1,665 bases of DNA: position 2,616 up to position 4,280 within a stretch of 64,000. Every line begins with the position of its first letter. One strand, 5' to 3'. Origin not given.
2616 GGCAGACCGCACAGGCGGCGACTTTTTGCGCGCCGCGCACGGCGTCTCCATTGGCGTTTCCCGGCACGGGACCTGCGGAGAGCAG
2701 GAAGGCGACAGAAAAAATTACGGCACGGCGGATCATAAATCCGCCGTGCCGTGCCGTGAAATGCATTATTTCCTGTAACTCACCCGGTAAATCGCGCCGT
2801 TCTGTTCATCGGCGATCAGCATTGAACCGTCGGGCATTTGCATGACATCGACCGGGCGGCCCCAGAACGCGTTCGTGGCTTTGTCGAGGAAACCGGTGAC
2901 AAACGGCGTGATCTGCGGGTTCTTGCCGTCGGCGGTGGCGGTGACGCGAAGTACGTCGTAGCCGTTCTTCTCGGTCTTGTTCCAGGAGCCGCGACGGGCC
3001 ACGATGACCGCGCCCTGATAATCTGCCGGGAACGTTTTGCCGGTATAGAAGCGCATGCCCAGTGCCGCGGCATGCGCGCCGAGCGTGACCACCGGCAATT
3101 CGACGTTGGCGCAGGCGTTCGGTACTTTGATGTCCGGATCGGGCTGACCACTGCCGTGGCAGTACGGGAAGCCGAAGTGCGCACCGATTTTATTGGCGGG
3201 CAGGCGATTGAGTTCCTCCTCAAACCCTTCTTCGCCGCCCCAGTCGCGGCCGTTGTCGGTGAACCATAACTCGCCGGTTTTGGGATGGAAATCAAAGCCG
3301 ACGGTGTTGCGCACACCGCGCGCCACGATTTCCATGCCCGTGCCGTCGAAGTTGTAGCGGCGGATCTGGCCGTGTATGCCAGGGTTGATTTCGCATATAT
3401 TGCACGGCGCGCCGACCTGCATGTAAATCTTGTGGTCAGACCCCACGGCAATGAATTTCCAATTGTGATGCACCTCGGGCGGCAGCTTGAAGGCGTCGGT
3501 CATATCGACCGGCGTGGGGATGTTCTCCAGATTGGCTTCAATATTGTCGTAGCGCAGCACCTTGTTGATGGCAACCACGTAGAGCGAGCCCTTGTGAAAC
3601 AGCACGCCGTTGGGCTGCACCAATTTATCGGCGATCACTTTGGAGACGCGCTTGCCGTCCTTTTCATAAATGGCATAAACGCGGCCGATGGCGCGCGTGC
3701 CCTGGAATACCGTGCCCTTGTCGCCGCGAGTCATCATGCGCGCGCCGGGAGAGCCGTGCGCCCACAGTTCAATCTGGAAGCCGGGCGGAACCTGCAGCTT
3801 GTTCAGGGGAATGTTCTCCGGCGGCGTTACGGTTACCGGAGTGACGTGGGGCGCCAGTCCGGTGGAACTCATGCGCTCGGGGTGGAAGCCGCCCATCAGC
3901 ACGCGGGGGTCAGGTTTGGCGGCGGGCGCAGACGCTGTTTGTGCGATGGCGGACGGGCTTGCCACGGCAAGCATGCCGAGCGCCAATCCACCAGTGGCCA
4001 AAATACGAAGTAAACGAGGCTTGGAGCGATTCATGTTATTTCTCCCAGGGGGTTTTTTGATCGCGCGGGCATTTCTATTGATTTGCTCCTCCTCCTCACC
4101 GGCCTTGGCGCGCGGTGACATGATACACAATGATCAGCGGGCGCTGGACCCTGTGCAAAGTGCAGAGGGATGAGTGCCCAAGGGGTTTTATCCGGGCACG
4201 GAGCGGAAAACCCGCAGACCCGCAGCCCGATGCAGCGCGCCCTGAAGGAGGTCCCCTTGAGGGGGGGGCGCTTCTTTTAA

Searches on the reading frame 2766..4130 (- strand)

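Call 21: search_protein_families(library=pfam, proteins=[window:2766-4130:-])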
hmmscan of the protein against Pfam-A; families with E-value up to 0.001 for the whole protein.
window:2766-4130:- (454 aa): 2 families
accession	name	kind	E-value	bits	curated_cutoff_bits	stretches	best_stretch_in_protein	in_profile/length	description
PF07995.17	GSDH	-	1.8e-10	41.1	25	1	263-379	170-277/332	Glucose / Sorbosone dehydrogenase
PF23500.1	DUF7133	-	5e-09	36.4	27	1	162-447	75-352/385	Domain of unknown function (DUF7133)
